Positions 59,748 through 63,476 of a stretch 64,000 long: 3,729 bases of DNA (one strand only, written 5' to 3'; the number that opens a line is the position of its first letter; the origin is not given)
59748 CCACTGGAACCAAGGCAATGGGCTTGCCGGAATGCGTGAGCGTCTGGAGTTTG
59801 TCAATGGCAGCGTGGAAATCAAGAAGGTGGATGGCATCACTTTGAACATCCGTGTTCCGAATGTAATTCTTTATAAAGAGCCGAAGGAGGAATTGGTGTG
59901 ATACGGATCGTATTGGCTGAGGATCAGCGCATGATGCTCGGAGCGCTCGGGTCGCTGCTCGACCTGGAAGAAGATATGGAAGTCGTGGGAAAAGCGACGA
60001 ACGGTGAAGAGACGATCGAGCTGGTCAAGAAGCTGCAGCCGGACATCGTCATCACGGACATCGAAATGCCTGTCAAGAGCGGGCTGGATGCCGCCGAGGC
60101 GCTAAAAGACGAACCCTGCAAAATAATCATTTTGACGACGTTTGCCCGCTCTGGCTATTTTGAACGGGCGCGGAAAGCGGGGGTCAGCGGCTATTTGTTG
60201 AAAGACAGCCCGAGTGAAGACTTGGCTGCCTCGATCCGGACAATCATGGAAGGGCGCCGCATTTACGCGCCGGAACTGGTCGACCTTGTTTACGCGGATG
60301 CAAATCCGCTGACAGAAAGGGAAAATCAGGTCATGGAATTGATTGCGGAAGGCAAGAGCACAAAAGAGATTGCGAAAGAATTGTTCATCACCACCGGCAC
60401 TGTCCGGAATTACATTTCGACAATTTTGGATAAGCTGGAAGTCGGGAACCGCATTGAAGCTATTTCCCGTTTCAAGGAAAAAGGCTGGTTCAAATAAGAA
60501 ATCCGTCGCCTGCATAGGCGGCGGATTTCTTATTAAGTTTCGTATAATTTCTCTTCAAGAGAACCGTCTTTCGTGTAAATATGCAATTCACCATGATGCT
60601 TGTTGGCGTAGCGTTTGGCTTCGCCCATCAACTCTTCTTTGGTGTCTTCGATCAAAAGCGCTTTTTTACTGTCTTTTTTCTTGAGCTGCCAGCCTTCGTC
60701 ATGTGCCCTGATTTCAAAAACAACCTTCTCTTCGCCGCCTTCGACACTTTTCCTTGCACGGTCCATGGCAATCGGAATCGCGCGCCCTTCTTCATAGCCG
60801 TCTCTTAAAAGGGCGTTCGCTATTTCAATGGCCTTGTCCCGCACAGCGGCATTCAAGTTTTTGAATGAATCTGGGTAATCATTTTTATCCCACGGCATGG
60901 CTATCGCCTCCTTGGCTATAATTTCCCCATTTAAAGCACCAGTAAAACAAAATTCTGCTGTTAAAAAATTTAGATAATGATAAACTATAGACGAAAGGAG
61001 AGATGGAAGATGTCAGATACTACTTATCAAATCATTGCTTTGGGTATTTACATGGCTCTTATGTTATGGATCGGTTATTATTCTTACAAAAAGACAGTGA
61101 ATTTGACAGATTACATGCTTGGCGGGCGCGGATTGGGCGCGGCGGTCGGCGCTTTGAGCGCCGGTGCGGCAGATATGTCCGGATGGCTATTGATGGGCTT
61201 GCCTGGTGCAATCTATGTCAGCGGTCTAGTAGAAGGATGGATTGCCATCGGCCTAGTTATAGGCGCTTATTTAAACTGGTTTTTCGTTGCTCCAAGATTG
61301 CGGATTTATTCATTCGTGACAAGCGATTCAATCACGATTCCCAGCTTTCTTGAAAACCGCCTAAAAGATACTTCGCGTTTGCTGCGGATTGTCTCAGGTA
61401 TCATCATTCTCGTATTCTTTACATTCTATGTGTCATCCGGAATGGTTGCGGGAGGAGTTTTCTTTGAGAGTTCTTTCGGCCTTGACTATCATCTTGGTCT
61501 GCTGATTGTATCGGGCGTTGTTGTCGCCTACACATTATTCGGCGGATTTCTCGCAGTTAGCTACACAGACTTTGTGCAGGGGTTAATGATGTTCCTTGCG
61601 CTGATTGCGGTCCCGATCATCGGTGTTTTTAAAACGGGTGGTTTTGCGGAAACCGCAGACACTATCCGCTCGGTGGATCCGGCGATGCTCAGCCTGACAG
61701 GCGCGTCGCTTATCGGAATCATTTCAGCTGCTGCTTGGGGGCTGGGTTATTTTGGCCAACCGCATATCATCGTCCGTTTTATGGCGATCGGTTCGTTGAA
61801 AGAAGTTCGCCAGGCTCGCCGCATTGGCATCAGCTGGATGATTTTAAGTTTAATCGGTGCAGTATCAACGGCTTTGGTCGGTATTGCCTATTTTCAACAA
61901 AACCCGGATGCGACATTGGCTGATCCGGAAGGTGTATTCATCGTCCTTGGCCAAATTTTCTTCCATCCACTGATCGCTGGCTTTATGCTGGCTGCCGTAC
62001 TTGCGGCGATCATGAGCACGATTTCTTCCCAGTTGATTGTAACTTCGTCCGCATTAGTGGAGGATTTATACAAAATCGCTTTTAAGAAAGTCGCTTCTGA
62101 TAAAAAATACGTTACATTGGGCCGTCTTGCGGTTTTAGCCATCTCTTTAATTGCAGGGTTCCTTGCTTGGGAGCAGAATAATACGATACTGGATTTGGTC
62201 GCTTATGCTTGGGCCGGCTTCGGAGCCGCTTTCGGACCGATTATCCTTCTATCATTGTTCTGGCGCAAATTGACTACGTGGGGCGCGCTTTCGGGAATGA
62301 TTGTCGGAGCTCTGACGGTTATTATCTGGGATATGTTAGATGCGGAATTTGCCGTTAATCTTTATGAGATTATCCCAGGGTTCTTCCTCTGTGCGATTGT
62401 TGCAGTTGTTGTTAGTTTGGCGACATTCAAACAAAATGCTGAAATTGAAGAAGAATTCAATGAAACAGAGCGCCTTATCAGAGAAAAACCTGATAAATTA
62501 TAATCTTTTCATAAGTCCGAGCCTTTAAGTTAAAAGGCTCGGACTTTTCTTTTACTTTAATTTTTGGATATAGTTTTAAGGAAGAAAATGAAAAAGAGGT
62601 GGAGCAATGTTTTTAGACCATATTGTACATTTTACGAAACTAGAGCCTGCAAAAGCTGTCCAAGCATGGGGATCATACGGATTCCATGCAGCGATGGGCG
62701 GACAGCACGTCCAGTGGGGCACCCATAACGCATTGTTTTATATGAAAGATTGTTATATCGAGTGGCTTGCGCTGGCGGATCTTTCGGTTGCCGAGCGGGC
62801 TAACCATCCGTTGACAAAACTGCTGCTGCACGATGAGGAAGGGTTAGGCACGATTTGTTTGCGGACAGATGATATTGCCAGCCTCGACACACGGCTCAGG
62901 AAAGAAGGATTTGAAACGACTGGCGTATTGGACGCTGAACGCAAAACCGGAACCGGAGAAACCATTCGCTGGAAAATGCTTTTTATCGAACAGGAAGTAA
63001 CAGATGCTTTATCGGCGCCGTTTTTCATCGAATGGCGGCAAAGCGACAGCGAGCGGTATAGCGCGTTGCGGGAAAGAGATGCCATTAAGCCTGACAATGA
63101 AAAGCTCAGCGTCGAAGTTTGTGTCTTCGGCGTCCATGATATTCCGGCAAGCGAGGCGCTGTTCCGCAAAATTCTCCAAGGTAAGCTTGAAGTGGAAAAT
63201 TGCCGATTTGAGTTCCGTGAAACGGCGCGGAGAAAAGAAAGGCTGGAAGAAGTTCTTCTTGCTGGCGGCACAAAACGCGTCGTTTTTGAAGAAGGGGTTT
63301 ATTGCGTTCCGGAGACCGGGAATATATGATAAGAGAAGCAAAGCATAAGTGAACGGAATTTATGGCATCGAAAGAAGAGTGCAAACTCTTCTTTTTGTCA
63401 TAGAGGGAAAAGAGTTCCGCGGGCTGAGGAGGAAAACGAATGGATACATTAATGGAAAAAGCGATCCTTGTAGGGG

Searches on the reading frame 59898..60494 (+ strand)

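Call 84: search_protein_families(library=pfam, proteins=[window:59898-60494:+], max_evalue=0.01)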
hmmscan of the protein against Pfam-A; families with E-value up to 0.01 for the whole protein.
window:59898-60494:+ (199 aa): 8 families
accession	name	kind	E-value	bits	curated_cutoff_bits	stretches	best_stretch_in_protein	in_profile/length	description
PF00072.30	Response_reg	-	3.6e-23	82.3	30.2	1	4-113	1-110/111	Response regulator receiver domain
PF00196.25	GerE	-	8.2e-20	70.6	23.5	1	137-190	2-55/57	Bacterial regulatory proteins, luxR family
PF08281.18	Sigma70_r4_2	-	1.2e-06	28.5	25.7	1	138-179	11-53/54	Sigma-70, region 4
PF04545.22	Sigma70_r4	-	1.1e-05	25.3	24.1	1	138-180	5-48/50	Sigma-70, region 4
PF13384.12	HTH_23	-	8.5e-05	22.7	24.6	1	144-175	9-40/50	Homeodomain-like domain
PF08279.18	HTH_11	-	0.00012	22.4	25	1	141-189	1-49/55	HTH domain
PF19610.4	DUF6115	-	0.0021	18.9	27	1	139-170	97-128/134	Family of unknown function (DUF6115)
PF14493.12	HTH_40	-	0.0044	17.7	27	0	144-179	4-39/89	Helix-turn-helix domain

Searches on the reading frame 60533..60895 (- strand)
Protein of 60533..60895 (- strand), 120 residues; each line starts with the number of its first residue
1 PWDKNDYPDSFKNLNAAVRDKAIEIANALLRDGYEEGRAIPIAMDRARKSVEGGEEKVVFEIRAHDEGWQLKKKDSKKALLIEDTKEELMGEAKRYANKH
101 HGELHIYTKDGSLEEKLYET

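Call 84: search_protein_families(library=pfam, proteins=[window:60533-60895:-], max_evalue=0.01)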
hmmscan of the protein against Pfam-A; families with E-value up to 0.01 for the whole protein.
window:60533-60895:- (120 aa): 1 family
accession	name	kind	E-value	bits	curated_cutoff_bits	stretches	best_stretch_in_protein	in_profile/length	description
PF09954.14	DUF2188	-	6.9e-12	45.8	22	1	64-116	6-59/62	Uncharacterized protein conserved in bacteria (DUF2188)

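Call 89: search_protein_families(library=ncbifam, proteins=[window:60533-60895:-], max_evalue=0.01)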
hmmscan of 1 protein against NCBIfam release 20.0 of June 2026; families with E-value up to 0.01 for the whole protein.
window:60533-60895:- (120 aa): 0 families

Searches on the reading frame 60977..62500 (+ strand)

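Call 84: search_protein_families(library=pfam, proteins=[window:60977-62500:+], max_evalue=0.01)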
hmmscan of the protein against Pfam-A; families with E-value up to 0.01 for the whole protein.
window:60977-62500:+ (508 aa): 1 family
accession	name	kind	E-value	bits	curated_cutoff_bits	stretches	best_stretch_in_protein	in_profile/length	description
PF00474.23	SSF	-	2.5e-104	349.9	22.8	1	46-444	1-406/406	Sodium:solute symporter family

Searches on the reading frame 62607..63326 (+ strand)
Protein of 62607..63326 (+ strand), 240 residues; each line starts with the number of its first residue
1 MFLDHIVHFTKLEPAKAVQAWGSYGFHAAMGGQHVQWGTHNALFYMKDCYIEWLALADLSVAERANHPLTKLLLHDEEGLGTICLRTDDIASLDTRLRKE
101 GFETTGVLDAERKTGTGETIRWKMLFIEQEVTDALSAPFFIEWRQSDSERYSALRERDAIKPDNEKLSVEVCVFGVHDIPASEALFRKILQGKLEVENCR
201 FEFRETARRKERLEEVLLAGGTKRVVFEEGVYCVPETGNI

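Call 84: search_protein_families(library=pfam, proteins=[window:62607-63326:+], max_evalue=0.01)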
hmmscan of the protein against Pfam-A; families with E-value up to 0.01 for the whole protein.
window:62607-63326:+ (240 aa): 2 families
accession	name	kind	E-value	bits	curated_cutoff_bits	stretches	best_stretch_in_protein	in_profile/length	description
PF13468.12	Glyoxalase_3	-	1.7e-35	123.1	25.1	1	3-183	1-169/176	Glyoxalase-like domain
PF13669.12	Glyoxalase_4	-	0.0032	18.2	27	0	13-105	9-94/109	Glyoxalase/Bleomycin resistance protein/Dioxygenase superfamily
